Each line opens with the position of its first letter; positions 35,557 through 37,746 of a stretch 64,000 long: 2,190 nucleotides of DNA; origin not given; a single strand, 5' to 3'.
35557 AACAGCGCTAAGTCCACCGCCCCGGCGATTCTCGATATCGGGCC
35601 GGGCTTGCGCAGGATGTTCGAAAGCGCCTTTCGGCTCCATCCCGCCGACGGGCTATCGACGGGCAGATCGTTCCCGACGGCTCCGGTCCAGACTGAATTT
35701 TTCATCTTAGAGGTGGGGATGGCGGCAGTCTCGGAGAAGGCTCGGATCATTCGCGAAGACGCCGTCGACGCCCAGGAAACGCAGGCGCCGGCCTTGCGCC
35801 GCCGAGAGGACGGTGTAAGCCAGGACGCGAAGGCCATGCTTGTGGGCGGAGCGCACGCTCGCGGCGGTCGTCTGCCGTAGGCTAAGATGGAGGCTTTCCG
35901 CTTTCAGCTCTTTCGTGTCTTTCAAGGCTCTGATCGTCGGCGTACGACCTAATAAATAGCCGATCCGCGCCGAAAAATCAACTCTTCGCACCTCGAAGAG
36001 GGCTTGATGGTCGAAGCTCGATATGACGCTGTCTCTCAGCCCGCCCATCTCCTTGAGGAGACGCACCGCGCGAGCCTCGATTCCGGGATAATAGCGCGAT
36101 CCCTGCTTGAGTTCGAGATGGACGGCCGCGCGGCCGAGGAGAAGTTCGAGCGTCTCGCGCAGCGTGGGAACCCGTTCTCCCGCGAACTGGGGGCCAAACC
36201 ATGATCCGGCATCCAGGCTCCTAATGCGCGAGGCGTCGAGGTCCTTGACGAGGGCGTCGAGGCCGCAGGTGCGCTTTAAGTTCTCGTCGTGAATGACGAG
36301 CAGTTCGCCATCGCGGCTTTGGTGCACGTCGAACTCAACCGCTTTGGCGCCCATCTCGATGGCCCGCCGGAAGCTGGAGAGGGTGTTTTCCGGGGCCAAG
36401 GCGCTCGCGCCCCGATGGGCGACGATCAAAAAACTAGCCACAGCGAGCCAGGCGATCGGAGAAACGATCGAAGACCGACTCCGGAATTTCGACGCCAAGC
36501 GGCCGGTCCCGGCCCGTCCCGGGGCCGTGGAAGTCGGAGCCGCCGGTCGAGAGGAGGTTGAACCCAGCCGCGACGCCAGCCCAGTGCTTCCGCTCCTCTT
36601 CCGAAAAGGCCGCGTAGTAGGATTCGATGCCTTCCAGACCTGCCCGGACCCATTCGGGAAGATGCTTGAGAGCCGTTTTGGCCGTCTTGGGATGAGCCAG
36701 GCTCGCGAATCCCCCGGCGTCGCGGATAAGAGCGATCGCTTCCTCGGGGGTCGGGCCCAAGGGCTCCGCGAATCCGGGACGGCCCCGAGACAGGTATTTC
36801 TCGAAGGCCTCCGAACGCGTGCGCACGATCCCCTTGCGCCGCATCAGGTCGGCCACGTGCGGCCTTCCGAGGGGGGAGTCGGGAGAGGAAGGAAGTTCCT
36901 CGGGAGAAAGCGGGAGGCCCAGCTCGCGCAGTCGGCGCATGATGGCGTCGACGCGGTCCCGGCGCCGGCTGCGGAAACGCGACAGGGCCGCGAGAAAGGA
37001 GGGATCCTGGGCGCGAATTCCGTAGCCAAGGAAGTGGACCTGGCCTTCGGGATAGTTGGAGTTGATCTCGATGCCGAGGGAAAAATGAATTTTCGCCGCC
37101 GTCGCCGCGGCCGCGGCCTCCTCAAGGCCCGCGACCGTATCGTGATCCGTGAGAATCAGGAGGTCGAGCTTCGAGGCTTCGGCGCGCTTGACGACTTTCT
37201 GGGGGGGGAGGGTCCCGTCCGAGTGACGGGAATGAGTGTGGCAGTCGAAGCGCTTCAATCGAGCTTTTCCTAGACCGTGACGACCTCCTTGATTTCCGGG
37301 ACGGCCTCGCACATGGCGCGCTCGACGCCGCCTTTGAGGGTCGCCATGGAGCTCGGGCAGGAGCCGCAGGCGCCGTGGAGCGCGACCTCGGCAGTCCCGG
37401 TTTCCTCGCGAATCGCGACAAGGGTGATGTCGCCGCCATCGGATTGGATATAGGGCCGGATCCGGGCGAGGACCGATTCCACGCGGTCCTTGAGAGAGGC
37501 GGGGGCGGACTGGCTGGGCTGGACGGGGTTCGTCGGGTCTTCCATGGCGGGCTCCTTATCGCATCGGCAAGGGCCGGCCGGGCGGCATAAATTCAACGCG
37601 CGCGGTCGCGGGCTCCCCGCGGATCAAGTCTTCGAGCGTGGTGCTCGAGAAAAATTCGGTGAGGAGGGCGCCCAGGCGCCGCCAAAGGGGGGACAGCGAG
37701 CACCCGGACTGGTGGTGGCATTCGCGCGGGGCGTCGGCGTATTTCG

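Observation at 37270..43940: Complete SUF operon with an embedded Rieske ferredoxin and a distal rrf2-nfu pair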

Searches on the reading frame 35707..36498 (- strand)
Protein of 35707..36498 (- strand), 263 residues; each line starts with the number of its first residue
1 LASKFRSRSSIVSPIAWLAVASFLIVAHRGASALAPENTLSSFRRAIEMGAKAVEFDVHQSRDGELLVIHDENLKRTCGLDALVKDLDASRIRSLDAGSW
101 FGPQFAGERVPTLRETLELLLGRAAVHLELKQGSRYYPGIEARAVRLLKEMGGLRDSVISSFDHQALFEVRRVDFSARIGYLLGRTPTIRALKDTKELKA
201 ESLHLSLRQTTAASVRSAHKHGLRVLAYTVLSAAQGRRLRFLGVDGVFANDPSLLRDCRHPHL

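Call 56: search_protein_families(library=pfam, proteins=[window:35707-36498:-])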
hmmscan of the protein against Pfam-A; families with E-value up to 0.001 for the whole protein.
window:35707-36498:- (263 aa): 1 family
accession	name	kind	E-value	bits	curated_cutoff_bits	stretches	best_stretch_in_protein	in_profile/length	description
PF03009.23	GDPD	-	2.4e-43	149.4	23.6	1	28-253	1-243/244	Glycerophosphoryl diester phosphodiesterase family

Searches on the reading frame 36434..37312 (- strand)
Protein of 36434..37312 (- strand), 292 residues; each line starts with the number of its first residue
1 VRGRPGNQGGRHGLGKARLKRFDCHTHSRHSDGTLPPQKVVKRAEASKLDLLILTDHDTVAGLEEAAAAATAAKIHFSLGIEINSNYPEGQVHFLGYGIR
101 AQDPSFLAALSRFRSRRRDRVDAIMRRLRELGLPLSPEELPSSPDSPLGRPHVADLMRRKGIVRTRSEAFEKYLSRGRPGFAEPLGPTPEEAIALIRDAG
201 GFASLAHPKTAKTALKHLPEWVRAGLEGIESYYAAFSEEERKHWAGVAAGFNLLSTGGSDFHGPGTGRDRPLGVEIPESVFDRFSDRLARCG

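Call 5: search_protein_families(library=pfam, proteins=[window:36434-37312:-])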
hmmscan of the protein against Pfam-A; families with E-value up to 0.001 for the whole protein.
window:36434-37312:- (292 aa): 1 family
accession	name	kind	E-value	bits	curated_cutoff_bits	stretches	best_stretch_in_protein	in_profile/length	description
PF02811.25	PHP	-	3.9e-11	44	26.4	1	23-86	1-66/164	PHP domain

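Call 7: search_protein_families(library=ncbifam, proteins=[window:36434-37312:-])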
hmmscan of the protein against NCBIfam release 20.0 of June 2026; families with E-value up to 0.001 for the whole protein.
window:36434-37312:- (292 aa): 8 families
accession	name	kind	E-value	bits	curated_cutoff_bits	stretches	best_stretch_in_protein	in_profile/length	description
NF041577.1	nside_bi_sphtase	equivalog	4.1e-53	180.3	400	1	21-268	3-256/276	3',5'-nucleoside bisphosphate phosphatase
NF047791.1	RNaseRnm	equivalog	1.3e-44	152.5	375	1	22-265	3-253/275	RNase RNM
NF041661.1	Cycl_ph_dihydrol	equivalog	2.2e-19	69.8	500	2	23-121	1-101/259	phosphoribosyl 1,2-cyclic phosphate 1,2-diphosphodiesterase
NF038032.1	CehA_McbA_metalo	domain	6.3e-19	68.5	80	2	21-131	4-107/315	CehA/McbA family metallohydrolase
NF004981.0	PRK06361.1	equivalog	6.3e-07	29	117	1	21-79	1-59/217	histidinol phosphate phosphatase domain-containing protein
NF045780.1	TrlF_fam_ATP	equivalog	3.2e-05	22.8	350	1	20-96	6-94/944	TrlF family AAA-like ATPase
NF004225.0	PRK05672.1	subfamily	8.1e-05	20.8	939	1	23-94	10-82/1047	error-prone DNA polymerase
NF005928.0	PRK07945.1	equivalog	0.00021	20.7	250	1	20-58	98-136/337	PHP domain-containing protein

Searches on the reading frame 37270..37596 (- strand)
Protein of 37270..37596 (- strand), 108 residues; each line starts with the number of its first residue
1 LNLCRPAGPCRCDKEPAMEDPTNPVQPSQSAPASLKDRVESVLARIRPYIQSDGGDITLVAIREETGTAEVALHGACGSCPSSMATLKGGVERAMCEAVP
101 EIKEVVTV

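Call 5: search_protein_families(library=pfam, proteins=[window:37270-37596:-])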
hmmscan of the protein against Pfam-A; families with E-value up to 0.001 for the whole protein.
window:37270-37596:- (108 aa): 1 family
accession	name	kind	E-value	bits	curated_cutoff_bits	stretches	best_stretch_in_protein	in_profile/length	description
PF01106.22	NifU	-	1.8e-24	86.1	27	1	39-106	1-67/67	NifU-like domain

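Call 7: search_protein_families(library=ncbifam, proteins=[window:37270-37596:-])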
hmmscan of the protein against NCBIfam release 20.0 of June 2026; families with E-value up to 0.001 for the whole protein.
window:37270-37596:- (108 aa): 3 families
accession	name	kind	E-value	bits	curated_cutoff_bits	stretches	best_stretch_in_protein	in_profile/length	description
TIGR02000.1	NifU_proper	equivalog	1.6e-12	47.4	273.3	1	36-107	221-289/290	Fe-S cluster assembly protein NifU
TIGR03341.1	YhgI_GntY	equivalog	4.6e-12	46.1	269.35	1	30-106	101-177/190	Fe-S biogenesis protein NfuA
NF008392.0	PRK11190.1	equivalog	1.4e-09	38.1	268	1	31-105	103-178/192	Fe-S biogenesis protein NfuA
